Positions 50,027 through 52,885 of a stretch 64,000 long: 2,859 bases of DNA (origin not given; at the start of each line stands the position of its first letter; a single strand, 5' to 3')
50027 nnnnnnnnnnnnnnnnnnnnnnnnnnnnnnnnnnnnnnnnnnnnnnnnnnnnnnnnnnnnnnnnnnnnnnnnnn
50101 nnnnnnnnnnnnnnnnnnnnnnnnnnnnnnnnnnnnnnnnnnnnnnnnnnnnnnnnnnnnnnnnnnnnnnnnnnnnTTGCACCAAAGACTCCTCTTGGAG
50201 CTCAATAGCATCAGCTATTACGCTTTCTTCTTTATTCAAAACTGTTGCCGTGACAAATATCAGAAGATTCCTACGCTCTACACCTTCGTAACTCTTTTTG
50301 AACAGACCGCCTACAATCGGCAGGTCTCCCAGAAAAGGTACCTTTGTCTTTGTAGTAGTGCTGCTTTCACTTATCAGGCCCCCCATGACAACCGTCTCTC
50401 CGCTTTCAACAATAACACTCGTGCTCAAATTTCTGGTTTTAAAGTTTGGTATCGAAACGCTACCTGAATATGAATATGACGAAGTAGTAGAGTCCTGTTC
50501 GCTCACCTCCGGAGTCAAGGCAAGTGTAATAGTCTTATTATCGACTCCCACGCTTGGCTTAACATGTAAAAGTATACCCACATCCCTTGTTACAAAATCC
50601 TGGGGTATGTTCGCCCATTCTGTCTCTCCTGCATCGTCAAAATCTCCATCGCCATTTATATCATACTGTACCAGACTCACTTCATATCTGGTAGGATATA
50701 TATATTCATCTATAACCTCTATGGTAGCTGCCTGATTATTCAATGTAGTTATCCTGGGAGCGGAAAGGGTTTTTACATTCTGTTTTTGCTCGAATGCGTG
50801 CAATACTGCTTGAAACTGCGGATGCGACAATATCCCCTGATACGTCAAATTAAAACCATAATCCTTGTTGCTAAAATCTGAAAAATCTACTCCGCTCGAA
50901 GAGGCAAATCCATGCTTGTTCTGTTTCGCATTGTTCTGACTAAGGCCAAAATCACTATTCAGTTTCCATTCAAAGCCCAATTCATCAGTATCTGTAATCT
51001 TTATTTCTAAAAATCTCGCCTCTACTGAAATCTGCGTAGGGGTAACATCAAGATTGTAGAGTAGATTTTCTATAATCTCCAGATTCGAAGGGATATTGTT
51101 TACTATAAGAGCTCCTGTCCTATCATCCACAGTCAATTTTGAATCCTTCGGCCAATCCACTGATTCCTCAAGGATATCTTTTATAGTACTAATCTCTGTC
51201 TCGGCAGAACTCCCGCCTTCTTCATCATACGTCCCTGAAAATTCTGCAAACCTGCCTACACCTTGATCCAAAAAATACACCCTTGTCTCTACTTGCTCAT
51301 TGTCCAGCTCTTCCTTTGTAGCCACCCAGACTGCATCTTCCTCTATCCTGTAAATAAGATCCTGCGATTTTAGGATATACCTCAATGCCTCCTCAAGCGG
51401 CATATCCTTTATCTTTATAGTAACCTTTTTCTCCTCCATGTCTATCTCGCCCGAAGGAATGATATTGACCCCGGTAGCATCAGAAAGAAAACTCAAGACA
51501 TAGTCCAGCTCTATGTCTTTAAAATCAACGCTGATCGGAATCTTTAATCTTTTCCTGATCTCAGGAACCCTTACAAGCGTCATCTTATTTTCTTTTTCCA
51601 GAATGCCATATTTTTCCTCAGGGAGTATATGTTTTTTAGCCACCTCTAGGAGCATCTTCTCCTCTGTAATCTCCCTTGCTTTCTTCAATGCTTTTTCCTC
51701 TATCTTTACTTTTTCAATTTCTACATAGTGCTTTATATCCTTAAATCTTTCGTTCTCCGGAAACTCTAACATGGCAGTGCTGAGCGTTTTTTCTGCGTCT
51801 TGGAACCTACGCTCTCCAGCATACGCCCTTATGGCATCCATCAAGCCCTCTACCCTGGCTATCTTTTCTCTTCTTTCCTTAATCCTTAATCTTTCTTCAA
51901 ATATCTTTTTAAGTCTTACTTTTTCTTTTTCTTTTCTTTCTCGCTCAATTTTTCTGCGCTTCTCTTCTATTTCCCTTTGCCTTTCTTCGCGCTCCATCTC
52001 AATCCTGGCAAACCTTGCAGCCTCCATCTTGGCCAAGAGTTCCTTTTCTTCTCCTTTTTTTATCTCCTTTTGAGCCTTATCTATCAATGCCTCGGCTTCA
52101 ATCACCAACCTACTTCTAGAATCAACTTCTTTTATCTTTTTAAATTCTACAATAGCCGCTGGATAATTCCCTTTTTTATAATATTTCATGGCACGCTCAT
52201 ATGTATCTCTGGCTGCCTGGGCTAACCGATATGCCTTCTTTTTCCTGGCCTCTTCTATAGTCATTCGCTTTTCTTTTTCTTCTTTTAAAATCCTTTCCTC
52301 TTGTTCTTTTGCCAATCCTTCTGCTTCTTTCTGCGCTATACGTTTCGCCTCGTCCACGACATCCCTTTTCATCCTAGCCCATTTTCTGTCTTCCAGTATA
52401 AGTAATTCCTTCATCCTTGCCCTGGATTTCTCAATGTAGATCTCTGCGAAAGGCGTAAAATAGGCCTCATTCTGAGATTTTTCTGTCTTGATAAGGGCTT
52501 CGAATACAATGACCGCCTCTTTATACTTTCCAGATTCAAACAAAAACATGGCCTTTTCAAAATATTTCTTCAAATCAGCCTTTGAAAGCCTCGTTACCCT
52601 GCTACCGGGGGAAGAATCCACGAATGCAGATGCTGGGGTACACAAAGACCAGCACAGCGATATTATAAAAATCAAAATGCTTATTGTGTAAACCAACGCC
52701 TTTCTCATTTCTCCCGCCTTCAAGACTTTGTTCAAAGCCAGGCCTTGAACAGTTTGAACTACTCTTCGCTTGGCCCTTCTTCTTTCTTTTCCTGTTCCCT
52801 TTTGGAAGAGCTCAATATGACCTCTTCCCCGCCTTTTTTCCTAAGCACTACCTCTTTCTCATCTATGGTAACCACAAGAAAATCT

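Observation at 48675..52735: Two tandem, paralogous secretin genes with an overlapping stop and start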

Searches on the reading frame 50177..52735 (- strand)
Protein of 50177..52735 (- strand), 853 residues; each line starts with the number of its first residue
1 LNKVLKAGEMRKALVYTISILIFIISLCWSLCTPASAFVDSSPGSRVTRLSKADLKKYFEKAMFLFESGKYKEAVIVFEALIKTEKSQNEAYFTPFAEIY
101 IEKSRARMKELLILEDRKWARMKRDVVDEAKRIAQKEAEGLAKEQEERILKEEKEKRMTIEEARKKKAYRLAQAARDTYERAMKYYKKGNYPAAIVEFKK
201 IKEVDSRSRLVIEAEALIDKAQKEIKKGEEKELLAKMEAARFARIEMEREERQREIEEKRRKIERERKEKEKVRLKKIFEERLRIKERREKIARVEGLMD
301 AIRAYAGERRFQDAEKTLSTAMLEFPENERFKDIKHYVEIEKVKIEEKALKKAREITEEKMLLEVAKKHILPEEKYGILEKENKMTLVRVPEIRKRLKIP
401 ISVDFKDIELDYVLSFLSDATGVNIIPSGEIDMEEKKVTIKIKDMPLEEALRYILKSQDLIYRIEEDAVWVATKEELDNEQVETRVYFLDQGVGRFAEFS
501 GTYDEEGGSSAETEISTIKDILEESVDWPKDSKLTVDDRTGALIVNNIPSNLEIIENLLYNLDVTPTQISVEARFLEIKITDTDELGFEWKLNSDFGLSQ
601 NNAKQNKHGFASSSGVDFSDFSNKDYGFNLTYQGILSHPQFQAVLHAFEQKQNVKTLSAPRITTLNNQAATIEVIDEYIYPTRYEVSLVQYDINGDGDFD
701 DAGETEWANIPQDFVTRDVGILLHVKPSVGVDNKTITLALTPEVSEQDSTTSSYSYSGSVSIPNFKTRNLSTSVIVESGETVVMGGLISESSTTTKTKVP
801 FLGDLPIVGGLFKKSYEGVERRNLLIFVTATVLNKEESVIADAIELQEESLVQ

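Call 6: search_protein_families(library=pfam, proteins=[window:50177-52735:-], max_evalue=0.01)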
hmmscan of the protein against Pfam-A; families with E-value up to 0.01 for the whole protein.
window:50177-52735:- (853 aa): 8 families
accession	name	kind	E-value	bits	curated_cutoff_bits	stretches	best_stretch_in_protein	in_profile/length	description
PF00263.26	Secretin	-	8.9e-41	139.7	27.5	1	647-833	1-168/169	Bacterial type II and III secretion system protein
PF07660.19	STN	-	7.9e-07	29.2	28.4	1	436-472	14-50/52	Secretin and TonB N terminus short domain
PF07719.23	TPR_2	-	2.1e-06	27.9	27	0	58-83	4-29/34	Tetratricopeptide repeat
PF03958.22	Secretin_N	-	1.7e-05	25.4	28.2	1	516-568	12-69/69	Bacterial type II/III secretion system short domain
PF13428.12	TPR_14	-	0.00014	22.7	23.5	0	61-93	7-39/44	Tetratricopeptide repeat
PF16344.10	FecR_C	-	0.00024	21.5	24.4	1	405-470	4-69/70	FecR, C-terminal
PF14559.12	TPR_19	-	0.0012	19.6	25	0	299-333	29-63/68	Tetratricopeptide repeat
PF00515.34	TPR_1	-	0.0029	17.8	27.8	0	179-205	5-31/34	Tetratricopeptide repeat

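Call 26: find_homologous_proteins(query=window:50177-52708:-, max_evalue=1e-10)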
Query window:50177-52708:- (844 aa): 95 proteins with E <= 1e-10 among 8000 candidates.
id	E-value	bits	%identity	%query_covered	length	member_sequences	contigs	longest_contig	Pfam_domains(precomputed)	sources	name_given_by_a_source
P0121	0.0e+0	1692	92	100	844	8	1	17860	PF00263.27,PF07660.20,PF13428.13,PF07719.24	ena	-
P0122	0.0e+0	1342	74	98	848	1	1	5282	PF03958.23,PF00263.27,PF07660.20,PF13428.13,PF07719.24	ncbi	-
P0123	0.0e+0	1339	74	98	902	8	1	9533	PF14559.13,PF00263.27,PF07660.20,PF13428.13,PF07719.24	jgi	-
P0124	0.0e+0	1331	73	99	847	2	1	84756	PF00263.27,PF07660.20,PF07719.24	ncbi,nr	ncbi:MAG: hypothetical protein P9L93_04460 [Candidatus Gorgyraea atricola]|nr:hypothetical protein [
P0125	0.0e+0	1327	73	99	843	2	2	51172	PF03958.23,PF00263.27,PF07660.20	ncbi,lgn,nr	ncbi:MAG: hypothetical protein KJ706_09030 [Candidatus Omnitrophica bacterium]|nr:hypothetical prote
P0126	0.0e+0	1325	72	99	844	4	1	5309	PF03958.23,PF00263.27,PF07660.20,PF07719.24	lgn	-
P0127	0.0e+0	1310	72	99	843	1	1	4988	PF00263.27,PF07660.20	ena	-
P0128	0.0e+0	1297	72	98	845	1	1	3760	PF00263.27,PF07660.20,PF07719.24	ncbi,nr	ncbi:MAG: hypothetical protein KKD11_06285, partial [Candidatus Omnitrophica bacterium]|nr:hypotheti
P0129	0.0e+0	1264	69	99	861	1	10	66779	PF00263.27,PF07660.20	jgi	-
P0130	0.0e+0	1260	70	99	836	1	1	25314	PF03958.23,PF00263.27,PF07660.20,PF07719.24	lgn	-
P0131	0.0e+0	1255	69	99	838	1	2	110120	PF14559.13,PF00515.35,PF00263.27,PF07660.20,PF13428.13,PF07719.24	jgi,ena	-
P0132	0.0e+0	1244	69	99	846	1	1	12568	PF00263.27,PF07660.20,PF07719.24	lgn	-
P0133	0.0e+0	1234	65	93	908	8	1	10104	PF14559.13,PF00515.35,PF13432.13,PF00263.27,PF07660.20,PF13428.13,PF07719.24,PF13174.13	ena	-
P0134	0.0e+0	1232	70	84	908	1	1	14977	PF14559.13,PF00515.35,PF13432.13,PF00263.27,PF07660.20,PF13428.13,PF07719.24,PF13174.13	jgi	-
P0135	0.0e+0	1232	65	93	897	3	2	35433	PF14559.13,PF00515.35,PF13432.13,PF00263.27,PF07660.20,PF13428.13,PF13181.13,PF07719.24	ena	-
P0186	1.7e-173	597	43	92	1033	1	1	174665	PF00515.35,PF03958.23,PF00263.27,PF07660.20,PF07719.24,PF13174.13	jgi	jgi:type II secretory pathway component GspD/PulD (secretin)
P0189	3.0e-148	514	50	60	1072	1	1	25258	PF03958.23,PF00263.27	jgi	jgi:type II secretory pathway component GspD/PulD (secretin)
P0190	1.0e-143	499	40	83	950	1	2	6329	PF03958.23,PF00263.27,PF07660.20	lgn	-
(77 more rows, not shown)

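Call 27: find_encoding_contigs(protein=P0186, flank=10000, max_places=2)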
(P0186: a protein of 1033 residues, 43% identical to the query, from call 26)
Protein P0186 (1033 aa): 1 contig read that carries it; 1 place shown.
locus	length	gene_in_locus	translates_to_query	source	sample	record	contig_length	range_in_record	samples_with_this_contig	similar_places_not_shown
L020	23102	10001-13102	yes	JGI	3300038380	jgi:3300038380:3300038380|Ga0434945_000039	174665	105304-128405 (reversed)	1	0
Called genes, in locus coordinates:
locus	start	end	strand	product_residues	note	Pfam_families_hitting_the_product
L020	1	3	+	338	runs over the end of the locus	PF00814:TsaD, PF22521:HypF_C_2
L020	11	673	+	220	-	PF02308:MgtC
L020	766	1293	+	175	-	PF04519:Bactofilin, PF12728:HTH_17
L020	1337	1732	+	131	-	PF12728:HTH_17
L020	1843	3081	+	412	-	PF28597:T2SSF_N, PF00482:T2SSF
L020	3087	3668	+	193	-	-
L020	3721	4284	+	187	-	PF07963:N_methyl, PF11612:T2SSJ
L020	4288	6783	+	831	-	PF00932:LTD (weak), PF12836:HHH_3, PF03934:T2SSK (weak)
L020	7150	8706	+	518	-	PF11104:PilM_2, PF14450:FtsA, PF05137:PilN (weak)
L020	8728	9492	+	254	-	-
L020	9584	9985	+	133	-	-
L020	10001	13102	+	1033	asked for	PF07719:TPR_2 (faint), PF13174:TPR_6 (faint), PF00515:TPR_1 (weak), PF07660:STN (weak), PF03958:Secretin_N (weak), PF00263:Secretin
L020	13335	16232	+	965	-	-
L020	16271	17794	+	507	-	PF19077:Big_13 (weak)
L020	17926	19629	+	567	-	PF05157:MshEN, PF00437:T2SSE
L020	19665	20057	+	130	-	PF05635:23S_rRNA_IVP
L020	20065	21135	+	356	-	PF00437:T2SSE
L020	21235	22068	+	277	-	PF01145:Band_7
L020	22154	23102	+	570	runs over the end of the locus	PF05157:MshEN, PF00437:T2SSE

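Call 28: find_encoding_contigs(protein=P0189, flank=10000, max_places=2)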
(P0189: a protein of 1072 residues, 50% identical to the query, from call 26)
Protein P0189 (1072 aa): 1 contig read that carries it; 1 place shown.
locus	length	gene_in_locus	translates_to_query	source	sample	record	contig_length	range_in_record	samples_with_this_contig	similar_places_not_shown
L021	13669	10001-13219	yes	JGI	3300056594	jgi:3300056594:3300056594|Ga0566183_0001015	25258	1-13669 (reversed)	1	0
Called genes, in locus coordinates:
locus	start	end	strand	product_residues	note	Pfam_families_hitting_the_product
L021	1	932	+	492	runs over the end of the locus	PF11104:PilM_2, PF05137:PilN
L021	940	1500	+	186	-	-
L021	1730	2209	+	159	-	-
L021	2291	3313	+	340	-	PF00482:T2SSF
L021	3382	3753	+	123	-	PF07963:N_methyl (weak)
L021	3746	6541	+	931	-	PF00932:LTD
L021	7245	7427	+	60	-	PF12728:HTH_17, PF13411:MerR_1, PF00376:MerR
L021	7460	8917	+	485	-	-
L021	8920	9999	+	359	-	-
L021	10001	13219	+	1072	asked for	PF03958:Secretin_N (weak), PF00263:Secretin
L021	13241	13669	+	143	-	?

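Call 29: find_encoding_contigs(protein=P0190, flank=10000, max_places=2)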
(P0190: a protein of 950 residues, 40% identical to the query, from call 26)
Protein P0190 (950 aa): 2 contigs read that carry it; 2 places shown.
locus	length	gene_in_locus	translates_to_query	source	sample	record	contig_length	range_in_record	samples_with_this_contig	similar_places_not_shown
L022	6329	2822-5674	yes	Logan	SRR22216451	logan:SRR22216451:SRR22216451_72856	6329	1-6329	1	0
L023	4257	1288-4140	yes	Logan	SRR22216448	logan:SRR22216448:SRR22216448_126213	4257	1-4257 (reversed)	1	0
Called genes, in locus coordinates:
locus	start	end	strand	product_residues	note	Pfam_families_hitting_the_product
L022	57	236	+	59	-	PF12728:HTH_17, PF00376:MerR, PF13411:MerR_1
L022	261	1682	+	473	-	-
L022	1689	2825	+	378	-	-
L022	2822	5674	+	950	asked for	PF07660:STN (faint), PF03958:Secretin_N (weak), PF00263:Secretin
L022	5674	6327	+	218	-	?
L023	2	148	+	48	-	?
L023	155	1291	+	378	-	-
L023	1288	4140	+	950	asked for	PF07660:STN (faint), PF03958:Secretin_N (weak), PF00263:Secretin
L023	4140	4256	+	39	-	?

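Call 47: find_encoding_contigs(protein=P0121, flank=6000, max_places=1)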
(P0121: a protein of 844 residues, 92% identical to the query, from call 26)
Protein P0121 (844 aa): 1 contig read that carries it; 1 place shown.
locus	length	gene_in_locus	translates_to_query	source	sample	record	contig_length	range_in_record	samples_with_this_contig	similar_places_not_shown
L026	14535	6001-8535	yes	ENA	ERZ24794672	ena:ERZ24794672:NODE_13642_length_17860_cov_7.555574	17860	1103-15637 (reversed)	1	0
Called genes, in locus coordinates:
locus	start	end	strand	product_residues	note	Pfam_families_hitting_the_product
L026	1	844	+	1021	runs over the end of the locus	?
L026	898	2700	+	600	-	PF19077:Big_13 (faint), PF25788:Ig_Rha78A_N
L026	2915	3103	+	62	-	PF12728:HTH_17 (weak), PF00376:MerR (weak), PF13411:MerR_1 (weak)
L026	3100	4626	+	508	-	PF11104:PilM_2, PF05137:PilN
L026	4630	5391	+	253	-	PF04350:PilO (weak)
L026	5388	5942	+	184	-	-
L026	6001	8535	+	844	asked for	PF07719:TPR_2 (faint), PF13428:TPR_14 (faint), PF07660:STN (weak), PF00263:Secretin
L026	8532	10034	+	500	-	PF16344:FecR_C (faint), PF07660:STN (weak), PF03958:Secretin_N (weak), PF00263:Secretin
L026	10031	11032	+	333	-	PF00356:LacI, PF00532:Peripla_BP_1, PF13407:Peripla_BP_4, PF13377:Peripla_BP_3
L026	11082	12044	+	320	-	PF04055:Radical_SAM, PF06968:BATS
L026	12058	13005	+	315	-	PF00208:ELFV_dehydrog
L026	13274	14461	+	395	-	PF00155:Aminotran_1_2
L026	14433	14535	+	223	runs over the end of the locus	PF01656:CbiA, PF13500:AAA_26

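Call 50: predict_structure(alignment_id=A2)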
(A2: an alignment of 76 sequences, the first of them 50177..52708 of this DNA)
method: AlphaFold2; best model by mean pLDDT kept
length: 844 residues; sequences in the alignment: 76
mean_pLDDT: 70.8   pTM: 0.34
mean pLDDT of the five models: 70.8, 68.0, 66.9, 66.5, 65.1
residues with pLDDT >= 90: 86; 70-90: 455; 50-70: 153; < 50: 150
segments of 3 or more residues with pLDDT < 50: 22-39, 219-234, 361-379, 482-507, 574-592, 594-623, 794-800, 832-844
pLDDT, mean of each block of 10 residues (from residue 1): 69 76 38 38 80 88 91 86 87 92 88 93 88 81 80 79 83 85 84 79 84 62 40 53 73 80 82 86 93 91 92 91 92 86 79 68 35 37 68 84 86 78 77 84 83 71 69 72 41 33 48 73 75 75 72 59 82 45 36 45 33 36 53 66 63 80 80 76 75 73 79 84 73 76 67 72 74 70 66 50 61 77 68 39 39
secondary structure, 60 per line:
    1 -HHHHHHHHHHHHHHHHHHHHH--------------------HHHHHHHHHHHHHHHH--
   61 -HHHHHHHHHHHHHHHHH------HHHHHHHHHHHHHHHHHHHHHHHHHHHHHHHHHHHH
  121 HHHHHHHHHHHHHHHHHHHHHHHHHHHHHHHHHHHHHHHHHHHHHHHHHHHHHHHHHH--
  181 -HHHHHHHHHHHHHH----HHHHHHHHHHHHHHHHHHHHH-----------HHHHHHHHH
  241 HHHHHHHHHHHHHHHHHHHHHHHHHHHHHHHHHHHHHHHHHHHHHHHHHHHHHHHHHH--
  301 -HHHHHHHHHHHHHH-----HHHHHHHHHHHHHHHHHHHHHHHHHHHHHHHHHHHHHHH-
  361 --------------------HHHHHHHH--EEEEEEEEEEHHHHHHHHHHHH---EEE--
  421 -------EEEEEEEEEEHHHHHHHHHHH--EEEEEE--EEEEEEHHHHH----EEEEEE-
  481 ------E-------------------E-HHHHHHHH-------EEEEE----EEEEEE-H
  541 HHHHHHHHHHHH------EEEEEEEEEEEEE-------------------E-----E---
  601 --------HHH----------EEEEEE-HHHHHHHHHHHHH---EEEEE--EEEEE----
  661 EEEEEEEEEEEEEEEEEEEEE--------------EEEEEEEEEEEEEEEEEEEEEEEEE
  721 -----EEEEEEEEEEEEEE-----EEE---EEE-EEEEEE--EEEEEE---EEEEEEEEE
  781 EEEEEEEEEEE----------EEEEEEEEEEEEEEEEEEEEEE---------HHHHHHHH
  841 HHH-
elements in order (helices of 4 or more, strands of 3 or more residues): H2-22 H43-58 H62-78 H85-178 H182-195 H200-220 H232-298 H302-315 H321-359 H381-388 E391-400 H401-412 E416-418 E428-437 H438-448 E451-456 E459-464 H465-469 E474-479 H509-516 E524-528 E533-538 H540-552 E559-571 E622-627 H629-641 E645-649 E652-656 E661-681 E696-720 E726-739 E745-747 E751-753 E755-760 E763-768 E772-791 E802-823 H833-843

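Call 70: search_protein_families(library=ncbifam, proteins=[window:50177-52708:-], max_evalue=0.01)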
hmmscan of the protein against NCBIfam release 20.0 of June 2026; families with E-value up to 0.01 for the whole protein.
window:50177-52708:- (844 aa): 11 families
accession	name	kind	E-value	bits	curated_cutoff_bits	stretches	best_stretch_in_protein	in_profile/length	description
NF042912.1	Amuc_1098_fam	equivalog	3.8e-60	203.8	750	2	621-824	565-796/805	Amuc_1098 family type IV pilus outer membrane protein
TIGR02517.1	type_II_gspD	equivalog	3.7e-58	197.4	351.35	1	431-829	208-595/600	type II secretion system secretin GspD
TIGR02515.1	IV_pilus_PilQ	subfamily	3.3e-55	187.8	284.35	2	391-667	3-296/428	type IV pilus secretin PilQ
TIGR02519.1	pilus_MshL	equivalog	2.8e-46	157.8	250.2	1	527-824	3-290/290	pilus (MSHA type) biogenesis protein MshL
NF010083.0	PRK13568.1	equivalog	1.8e-33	116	554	2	374-664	10-284/419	DNA uptake porin HofQ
TIGR02516.1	type_III_yscC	equivalog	4.3e-30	104.7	238.45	2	710-825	347-462/463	type III secretion system outer membrane ring subunit SctC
NF007851.2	PRK10560.1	exception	1.5e-24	86.6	598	2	759-825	344-410/412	DNA uptake porin HofQ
NF011873.0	PRK15346.1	equivalog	1.1e-23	83.7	524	2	710-828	383-498/499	EscC/YscC/HrcC family type III secretion system outer membrane ring protein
TIGR02520.1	pilus_B_mal_scr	equivalog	6.1e-13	48.1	287.65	1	522-805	236-498/513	PilN family type IVB pilus formation outer membrane protein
TIGR02552.1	LcrH_SycD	equivalog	5e-06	26.3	104.8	1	37-84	9-55/136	SycD/LcrH family type III secretion system chaperone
TIGR03302.1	OM_YfiO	subfamily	0.004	16.7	81.4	0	158-222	25-87/239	outer membrane protein assembly factor BamD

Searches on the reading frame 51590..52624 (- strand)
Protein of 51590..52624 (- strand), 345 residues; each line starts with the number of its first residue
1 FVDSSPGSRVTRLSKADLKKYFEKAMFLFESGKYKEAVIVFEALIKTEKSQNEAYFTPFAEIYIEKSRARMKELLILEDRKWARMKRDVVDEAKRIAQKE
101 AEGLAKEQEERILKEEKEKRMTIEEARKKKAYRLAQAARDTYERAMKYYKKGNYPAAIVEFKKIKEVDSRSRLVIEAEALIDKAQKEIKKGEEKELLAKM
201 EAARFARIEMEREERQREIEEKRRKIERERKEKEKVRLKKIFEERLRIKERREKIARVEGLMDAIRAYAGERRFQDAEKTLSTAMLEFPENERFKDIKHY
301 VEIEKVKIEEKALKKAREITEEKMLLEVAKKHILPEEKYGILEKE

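Call 94: search_solved_structures(query=window:51590-52624:-, max_evalue=1)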
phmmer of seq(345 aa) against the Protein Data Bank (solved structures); distinct sequences matched with E-value up to 1: 18.
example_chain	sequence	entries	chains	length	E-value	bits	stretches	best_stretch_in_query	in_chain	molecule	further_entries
9qhb_A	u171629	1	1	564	1.6e-11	47.8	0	138-172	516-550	Engineered tetratricopeptide repeat protein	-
8bu0_A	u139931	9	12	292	2.7e-09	40.5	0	139-172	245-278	Consensus tetratricopeptide repeat protein | Crystal structure of an 8-repeat consensus TPR superhelix with Zinc. | Monomer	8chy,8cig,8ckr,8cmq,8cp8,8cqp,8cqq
9qhc_A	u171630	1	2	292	3.9e-08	36.7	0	139-171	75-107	Engineered tetratricopeptide repeat protein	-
8ch0_A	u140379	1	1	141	1.2e-05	28.6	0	139-171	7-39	Consensus tetratricopeptide repeat protein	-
2fo7_A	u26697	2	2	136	1.8e-05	28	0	138-171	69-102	SYNTHETIC CONSENSUS TPR PROTEIN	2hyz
2avp_A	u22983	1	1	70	0.004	20.3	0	140-172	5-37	synthetic consensus TPR protein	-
3kd7_A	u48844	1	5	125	0.008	19.3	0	138-171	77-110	CTPR390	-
1na0_A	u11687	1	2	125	0.028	17.5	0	138-170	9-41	designed protein CTPR3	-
9w1p_A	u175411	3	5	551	0.086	15.9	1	203-318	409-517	Glucose-6-phosphate exchanger SLC37A4,Soluble cytochrome b562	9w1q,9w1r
1na3_A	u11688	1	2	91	0.1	15.7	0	137-170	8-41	designed protein CTPR2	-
6vl6_A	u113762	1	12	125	0.1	15.7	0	141-185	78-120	T33_dn2A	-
6vfh_A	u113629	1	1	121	0.17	14.9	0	136-170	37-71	T33_dn10A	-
6vfi_B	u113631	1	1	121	0.22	14.6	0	136-170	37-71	O43_dn18B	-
6v8e_A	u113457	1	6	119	0.23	14.5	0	136-170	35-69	Designed protein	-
1szi_A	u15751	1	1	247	0.34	13.9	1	172-326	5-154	mannose-6-phosphate receptor binding protein 1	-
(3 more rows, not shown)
